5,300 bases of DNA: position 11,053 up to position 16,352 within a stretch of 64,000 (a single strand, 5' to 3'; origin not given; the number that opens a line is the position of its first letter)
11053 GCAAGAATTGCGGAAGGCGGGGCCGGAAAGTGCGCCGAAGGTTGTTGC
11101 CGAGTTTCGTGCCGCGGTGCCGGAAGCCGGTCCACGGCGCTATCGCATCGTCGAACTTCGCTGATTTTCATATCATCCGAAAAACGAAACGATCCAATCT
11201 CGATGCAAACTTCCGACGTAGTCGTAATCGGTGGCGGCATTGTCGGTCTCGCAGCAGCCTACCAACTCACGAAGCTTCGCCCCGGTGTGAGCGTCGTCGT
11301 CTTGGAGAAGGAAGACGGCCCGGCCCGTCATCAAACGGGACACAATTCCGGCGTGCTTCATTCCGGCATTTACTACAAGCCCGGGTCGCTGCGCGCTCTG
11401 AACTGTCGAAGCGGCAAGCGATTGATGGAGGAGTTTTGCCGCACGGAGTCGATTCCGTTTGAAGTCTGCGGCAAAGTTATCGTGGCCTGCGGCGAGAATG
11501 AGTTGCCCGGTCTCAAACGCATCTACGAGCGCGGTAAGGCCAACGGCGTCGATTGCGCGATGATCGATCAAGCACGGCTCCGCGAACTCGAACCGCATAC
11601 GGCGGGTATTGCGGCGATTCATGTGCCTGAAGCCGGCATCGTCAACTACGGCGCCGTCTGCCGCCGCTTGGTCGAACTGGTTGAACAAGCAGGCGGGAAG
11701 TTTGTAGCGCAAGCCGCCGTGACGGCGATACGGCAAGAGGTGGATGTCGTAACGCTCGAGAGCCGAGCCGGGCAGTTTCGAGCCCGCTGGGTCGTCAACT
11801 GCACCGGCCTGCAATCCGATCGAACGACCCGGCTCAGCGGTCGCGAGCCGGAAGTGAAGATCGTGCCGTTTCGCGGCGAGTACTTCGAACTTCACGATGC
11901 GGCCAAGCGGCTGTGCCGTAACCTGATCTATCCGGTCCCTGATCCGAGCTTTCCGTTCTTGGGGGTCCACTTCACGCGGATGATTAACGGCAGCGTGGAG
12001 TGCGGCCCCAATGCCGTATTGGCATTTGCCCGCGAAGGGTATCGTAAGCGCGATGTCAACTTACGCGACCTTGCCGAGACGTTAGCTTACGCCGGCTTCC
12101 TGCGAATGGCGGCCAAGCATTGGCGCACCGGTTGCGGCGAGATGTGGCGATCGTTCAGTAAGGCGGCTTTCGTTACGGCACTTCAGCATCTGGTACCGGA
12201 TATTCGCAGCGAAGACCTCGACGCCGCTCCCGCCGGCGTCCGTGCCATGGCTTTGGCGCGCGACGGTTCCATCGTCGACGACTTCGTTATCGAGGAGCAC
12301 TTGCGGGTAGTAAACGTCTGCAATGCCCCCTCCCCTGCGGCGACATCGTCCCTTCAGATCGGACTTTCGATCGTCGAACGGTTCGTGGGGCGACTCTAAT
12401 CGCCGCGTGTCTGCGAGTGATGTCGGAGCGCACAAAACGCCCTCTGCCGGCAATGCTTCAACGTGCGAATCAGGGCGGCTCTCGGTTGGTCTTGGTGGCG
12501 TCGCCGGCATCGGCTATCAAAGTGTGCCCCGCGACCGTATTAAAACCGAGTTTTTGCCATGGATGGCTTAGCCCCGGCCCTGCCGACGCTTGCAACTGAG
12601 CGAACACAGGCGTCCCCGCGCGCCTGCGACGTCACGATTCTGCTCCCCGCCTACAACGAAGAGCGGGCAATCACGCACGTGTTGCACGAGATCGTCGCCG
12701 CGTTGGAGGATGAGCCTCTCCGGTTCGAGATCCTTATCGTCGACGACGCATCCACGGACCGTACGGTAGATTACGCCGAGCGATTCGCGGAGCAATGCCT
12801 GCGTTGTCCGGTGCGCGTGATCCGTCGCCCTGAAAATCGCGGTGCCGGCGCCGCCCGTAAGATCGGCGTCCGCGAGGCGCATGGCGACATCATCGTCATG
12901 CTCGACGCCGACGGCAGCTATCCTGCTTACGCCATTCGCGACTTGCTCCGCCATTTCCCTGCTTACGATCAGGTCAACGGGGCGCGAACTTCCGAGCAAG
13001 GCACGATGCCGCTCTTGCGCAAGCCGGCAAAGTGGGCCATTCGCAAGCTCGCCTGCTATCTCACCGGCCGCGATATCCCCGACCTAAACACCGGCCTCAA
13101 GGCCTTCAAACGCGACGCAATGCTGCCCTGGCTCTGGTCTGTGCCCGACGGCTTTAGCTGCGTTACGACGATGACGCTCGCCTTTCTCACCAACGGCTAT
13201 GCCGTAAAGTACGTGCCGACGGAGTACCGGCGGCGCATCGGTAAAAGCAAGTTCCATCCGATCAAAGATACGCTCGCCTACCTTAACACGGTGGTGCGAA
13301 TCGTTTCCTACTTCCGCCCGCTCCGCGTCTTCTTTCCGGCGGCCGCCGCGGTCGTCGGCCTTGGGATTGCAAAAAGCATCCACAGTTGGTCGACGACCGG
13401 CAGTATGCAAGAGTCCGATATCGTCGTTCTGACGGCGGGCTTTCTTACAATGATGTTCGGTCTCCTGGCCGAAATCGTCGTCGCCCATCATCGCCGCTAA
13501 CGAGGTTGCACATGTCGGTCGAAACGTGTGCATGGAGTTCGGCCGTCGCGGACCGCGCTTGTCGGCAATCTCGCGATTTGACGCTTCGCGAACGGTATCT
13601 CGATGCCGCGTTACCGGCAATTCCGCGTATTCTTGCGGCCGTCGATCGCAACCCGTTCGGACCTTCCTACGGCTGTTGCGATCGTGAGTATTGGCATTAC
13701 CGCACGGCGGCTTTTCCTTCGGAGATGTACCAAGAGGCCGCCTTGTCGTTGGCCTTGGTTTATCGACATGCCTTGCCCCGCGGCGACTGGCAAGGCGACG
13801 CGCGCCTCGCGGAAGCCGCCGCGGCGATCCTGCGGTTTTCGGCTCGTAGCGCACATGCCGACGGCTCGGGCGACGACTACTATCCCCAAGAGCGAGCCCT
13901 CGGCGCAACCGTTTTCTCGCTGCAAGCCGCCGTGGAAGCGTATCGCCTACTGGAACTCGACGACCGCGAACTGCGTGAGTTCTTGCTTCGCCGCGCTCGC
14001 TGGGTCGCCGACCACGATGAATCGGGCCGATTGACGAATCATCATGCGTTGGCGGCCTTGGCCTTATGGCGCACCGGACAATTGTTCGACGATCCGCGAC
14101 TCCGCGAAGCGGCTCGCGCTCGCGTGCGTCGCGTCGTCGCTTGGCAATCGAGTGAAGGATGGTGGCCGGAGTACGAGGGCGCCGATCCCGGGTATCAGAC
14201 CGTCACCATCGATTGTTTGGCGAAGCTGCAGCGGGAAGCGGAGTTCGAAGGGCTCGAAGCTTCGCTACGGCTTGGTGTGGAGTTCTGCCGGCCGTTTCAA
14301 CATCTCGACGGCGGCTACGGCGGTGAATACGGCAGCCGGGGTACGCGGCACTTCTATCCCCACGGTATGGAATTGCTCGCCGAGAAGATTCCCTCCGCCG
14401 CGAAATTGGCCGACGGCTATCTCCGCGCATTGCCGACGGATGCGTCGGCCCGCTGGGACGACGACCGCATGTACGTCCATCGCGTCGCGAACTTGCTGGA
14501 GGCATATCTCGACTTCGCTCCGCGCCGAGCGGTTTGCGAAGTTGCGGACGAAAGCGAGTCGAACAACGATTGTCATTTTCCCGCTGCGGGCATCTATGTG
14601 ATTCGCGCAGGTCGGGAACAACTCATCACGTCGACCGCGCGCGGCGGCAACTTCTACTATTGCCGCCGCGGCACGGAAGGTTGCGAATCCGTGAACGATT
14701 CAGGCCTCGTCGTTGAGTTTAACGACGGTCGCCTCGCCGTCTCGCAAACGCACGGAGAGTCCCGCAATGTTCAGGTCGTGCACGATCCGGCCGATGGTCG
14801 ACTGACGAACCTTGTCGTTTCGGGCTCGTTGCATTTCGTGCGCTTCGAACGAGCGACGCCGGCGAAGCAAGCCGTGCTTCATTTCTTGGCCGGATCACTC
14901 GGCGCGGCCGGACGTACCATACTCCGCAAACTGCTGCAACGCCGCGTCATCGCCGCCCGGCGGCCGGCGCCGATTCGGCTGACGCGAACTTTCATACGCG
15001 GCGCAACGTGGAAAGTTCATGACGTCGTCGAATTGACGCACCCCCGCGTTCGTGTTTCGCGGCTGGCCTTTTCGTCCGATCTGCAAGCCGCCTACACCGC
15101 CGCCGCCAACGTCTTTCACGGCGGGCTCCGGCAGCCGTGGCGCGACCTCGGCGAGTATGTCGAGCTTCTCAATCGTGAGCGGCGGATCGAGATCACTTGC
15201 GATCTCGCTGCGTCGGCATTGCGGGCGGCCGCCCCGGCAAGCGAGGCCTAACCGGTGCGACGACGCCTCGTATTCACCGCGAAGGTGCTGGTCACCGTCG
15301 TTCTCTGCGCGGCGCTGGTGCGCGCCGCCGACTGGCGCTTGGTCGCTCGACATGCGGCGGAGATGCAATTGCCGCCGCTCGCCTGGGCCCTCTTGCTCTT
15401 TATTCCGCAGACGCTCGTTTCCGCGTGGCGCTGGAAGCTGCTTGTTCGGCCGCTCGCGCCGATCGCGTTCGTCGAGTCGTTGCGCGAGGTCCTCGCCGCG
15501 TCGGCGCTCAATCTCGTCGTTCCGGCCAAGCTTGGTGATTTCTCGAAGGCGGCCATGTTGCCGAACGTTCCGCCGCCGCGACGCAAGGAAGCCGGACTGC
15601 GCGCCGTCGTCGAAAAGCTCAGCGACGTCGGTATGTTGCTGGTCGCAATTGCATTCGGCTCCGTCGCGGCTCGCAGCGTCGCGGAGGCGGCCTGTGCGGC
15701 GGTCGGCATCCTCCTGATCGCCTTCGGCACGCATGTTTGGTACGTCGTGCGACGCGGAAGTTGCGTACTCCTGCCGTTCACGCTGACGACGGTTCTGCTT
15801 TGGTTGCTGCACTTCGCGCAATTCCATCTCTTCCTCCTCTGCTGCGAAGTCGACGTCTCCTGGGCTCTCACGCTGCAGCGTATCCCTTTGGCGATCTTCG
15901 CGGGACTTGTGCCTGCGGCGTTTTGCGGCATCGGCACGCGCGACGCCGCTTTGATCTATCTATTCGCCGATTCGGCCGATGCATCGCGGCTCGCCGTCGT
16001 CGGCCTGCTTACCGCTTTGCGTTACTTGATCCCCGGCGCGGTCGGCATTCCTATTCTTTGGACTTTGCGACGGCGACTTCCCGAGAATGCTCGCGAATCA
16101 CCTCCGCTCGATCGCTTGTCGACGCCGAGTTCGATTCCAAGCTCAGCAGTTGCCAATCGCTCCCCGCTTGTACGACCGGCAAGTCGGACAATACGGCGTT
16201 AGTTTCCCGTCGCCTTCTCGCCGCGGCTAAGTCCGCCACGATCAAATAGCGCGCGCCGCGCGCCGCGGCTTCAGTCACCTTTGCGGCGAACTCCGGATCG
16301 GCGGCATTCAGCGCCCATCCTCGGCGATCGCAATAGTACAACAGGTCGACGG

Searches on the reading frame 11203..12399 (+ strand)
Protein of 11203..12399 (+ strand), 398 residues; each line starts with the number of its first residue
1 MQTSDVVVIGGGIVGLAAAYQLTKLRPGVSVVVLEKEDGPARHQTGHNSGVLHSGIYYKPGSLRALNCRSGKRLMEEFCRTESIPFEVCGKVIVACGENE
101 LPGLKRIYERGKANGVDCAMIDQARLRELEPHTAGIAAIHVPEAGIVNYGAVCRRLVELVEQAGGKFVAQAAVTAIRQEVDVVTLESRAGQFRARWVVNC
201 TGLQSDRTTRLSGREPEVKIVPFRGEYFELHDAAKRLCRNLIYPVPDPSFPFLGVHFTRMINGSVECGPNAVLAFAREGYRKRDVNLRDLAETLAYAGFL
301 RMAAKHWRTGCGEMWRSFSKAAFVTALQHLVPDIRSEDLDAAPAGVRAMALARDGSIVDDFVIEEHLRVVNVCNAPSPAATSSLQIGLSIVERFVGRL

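Call 45: search_protein_families(library=pfam, proteins=[window:11203-12399:+], max_evalue=0.001)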
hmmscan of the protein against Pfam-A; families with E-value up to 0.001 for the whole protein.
window:11203-12399:+ (398 aa): 9 families
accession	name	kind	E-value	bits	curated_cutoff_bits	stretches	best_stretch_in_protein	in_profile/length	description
PF01266.30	DAO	-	1.6e-63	215.8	27.9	1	5-392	1-352/353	FAD dependent oxidoreductase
PF06039.21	Mqo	-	1.2e-07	31.1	27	1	3-55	2-56/489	Malate:quinone oxidoreductase (Mqo)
PF13450.12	NAD_binding_8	-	1.4e-07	32.1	21.9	1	8-40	1-31/68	NAD(P)-binding Rossmann-like domain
PF00890.30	FAD_binding_2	-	3.5e-06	26.9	20.4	1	5-38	1-32/414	FAD binding domain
PF05834.18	Lycopene_cycl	-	4e-06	26.6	23.4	1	5-41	1-37/380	Lycopene cyclase protein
PF01946.23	Thi4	-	7.4e-06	25.8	26.2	1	3-37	17-50/235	Thi4 family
PF01494.25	FAD_binding_3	-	1.9e-05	24.5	22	1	4-207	2-163/349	FAD binding domain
PF07992.20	Pyr_redox_2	-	2.1e-05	24.6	26.1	0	5-42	2-37/291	Pyridine nucleotide-disulphide oxidoreductase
PF00070.33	Pyr_redox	-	0.0001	23.2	22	0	6-36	2-32/82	Pyridine nucleotide-disulphide oxidoreductase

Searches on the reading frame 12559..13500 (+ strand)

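Call 45: search_protein_families(library=pfam, proteins=[window:12559-13500:+], max_evalue=0.001)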
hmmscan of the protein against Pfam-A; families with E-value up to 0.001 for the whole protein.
window:12559-13500:+ (313 aa): 3 families
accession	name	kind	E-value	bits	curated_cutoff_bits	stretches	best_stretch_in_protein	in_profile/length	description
PF00535.33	Glycos_transf_2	-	2.2e-30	106.2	23.3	1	26-157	1-129/168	Glycosyl transferase family 2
PF13641.12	Glyco_tranf_2_3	-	1.8e-09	38.4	27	1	25-147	3-127/230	Glycosyltransferase like family 2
PF10111.15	Glyco_tranf_2_2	-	0.00045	20.2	27.3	1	28-119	3-92/276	Glycosyltransferase like family 2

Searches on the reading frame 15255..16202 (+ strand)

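Call 46: search_protein_families(library=pfam, proteins=[window:15255-16202:+], max_evalue=0.001)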
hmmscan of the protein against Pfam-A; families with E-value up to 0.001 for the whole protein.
window:15255-16202:+ (315 aa): 1 family
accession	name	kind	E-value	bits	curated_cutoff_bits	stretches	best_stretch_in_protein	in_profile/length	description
PF03706.18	LPG_synthase_TM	-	3.2e-18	66.7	33.4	2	9-161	3-160/302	Lysylphosphatidylglycerol synthase TM region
